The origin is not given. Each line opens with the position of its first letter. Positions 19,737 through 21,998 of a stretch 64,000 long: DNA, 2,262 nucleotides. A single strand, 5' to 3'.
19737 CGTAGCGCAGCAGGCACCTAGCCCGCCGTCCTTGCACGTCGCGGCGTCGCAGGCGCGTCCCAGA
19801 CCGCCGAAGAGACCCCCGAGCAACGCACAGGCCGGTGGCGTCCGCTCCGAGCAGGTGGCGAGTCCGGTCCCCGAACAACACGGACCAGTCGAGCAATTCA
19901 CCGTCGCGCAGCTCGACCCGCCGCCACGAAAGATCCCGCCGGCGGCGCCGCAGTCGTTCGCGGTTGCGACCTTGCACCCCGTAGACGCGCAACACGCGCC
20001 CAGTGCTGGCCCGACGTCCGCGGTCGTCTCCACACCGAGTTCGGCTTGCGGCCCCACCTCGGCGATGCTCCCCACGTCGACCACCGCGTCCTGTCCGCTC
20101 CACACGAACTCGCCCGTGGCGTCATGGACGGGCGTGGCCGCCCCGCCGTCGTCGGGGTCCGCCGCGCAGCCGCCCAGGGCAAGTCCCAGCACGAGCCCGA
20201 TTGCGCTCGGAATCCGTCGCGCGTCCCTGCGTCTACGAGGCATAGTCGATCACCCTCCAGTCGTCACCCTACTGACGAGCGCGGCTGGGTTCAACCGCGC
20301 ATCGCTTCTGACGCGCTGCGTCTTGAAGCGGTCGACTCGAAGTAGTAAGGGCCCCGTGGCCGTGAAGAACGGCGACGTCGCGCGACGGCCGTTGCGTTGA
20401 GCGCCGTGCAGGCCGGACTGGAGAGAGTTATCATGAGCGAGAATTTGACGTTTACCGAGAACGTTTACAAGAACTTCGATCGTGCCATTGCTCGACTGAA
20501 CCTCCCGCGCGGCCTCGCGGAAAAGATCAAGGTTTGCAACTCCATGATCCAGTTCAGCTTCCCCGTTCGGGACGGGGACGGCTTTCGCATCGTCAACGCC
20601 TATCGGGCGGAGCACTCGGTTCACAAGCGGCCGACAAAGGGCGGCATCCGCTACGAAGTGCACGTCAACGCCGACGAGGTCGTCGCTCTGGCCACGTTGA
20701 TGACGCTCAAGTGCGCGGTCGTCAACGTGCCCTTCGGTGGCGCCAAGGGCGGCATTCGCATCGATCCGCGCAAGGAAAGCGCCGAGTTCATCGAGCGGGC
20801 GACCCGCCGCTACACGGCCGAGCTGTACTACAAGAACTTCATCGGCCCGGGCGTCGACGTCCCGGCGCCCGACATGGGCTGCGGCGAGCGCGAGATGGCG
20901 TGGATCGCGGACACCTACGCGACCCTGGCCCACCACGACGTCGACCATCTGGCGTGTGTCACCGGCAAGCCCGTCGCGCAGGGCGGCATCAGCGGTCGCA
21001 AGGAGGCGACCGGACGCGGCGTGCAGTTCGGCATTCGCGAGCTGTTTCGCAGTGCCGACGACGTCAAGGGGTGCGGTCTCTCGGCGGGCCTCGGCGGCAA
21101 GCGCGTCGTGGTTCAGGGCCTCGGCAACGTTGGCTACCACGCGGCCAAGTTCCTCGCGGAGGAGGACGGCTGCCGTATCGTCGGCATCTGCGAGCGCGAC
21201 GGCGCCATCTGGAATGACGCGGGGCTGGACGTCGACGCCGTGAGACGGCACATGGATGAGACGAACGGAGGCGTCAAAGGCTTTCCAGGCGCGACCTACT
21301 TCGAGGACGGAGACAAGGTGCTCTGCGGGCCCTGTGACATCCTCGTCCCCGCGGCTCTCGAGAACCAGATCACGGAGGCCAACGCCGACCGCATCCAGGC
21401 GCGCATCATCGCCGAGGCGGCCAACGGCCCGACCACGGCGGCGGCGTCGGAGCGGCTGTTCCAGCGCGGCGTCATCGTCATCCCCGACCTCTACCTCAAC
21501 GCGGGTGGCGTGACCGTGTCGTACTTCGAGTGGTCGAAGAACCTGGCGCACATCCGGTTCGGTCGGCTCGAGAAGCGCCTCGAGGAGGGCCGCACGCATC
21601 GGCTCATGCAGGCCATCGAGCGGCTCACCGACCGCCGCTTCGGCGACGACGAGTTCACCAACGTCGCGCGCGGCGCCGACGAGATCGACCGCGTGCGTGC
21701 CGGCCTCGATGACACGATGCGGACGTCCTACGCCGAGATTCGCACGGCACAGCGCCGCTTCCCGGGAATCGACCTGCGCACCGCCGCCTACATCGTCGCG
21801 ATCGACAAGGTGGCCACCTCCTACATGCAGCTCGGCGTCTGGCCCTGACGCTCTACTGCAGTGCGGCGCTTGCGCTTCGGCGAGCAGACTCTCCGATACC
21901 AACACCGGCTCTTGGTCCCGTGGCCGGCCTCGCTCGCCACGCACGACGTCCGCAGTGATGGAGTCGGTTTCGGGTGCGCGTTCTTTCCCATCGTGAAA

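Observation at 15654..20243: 4.6-kb lipoprotein gene composed almost entirely of 35 tandem six-Cys modules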

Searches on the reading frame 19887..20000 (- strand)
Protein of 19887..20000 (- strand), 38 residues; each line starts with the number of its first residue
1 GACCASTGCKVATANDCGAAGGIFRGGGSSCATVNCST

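Call 20: search_solved_structures(query=A1, max_evalue=10, show_alignments=3)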
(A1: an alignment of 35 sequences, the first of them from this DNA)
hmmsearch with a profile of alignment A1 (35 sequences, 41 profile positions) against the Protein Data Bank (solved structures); distinct sequences matched with E-value up to 10: 5.
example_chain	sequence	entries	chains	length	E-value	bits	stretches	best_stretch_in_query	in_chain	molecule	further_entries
9xy4_A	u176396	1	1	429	0.0029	21.4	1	2-38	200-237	Inactive rhomboid protein 1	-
9q7y_A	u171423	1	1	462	0.0036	21.1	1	2-38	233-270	Inactive rhomboid protein 1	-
9o58_B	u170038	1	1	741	0.0075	20.1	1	2-38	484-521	GFP-iRhom2 fusion protein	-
8snl_B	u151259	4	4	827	0.0085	19.9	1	2-38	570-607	Inactive rhomboid protein 2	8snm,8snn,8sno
2vuv_A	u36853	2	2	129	3.3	11.6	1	14-34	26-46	CODAKINE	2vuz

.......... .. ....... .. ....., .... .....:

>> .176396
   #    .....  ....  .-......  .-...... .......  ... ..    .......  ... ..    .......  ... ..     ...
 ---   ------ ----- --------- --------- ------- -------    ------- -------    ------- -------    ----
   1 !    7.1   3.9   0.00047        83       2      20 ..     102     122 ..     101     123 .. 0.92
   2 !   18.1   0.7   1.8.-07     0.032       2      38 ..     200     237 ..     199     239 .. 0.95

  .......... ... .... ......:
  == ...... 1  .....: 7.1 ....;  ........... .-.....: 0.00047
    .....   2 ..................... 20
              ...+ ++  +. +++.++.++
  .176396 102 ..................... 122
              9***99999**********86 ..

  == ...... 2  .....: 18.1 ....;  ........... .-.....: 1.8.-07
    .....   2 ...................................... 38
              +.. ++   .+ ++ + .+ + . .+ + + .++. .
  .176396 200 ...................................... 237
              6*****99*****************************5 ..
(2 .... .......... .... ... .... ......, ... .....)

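Call 39: search_protein_representatives(alignment_id=A1)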
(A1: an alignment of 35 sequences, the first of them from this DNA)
Query: 35 sequences, 41 profile positions. Proteins with E-value up to 0.001 (for the whole library): 8081; up to 1e-10: 4007; up to 1e-30: 969. The best 150 are listed.
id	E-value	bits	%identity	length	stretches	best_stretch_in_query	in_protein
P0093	4.6e-206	683.3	-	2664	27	1-40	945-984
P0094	3.4e-178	594.1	-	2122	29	1-39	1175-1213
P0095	3.1e-176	587.9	-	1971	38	1-36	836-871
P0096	1.4e-173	579.4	-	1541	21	1-39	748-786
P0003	1.0e-168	563.8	-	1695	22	1-40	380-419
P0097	2.2e-160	537.1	-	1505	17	1-39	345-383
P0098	9.8e-147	493.4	-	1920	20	1-40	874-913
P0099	2.4e-144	485.8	-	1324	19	1-39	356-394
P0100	1.8e-137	463.8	-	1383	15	1-40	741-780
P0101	1.7e-133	451.1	-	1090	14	1-40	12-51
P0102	5.2e-133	449.5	-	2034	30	1-39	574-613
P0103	2.3e-131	444.2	-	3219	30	1-40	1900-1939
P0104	6.9e-130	439.5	-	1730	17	1-40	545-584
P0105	1.6e-127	431.9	-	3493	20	1-40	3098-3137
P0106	6.7e-126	426.8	-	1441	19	1-40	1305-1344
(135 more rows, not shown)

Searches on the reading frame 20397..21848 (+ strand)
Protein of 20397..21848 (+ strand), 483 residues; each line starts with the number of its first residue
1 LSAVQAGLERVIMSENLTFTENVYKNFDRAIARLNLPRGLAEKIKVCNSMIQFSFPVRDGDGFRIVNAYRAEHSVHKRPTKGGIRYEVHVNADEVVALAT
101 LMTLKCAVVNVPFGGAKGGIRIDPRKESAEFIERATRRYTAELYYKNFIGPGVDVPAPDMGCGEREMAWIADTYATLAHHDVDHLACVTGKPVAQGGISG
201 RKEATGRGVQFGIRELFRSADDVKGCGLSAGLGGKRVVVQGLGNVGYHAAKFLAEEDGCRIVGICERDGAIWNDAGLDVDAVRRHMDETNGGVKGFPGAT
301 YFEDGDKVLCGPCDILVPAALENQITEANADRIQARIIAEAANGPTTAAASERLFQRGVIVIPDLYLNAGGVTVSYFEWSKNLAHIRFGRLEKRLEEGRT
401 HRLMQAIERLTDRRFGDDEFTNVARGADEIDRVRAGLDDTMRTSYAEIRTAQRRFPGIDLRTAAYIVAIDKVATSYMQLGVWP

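Call 17: search_protein_families(library=pfam, proteins=[window:20397-21848:+], max_evalue=0.001)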
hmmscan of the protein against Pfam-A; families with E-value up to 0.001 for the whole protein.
window:20397-21848:+ (483 aa): 2 families
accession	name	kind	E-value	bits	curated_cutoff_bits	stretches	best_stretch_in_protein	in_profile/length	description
PF00208.27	ELFV_dehydrog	-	7.3e-56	190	23.4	1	196-404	1-208/241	Glutamate/Leucine/Phenylalanine/Valine dehydrogenase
PF02812.23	ELFV_dehydrog_N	-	6e-48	162.3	25.3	1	49-175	3-128/129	Glu/Leu/Phe/Val dehydrogenase, dimerisation domain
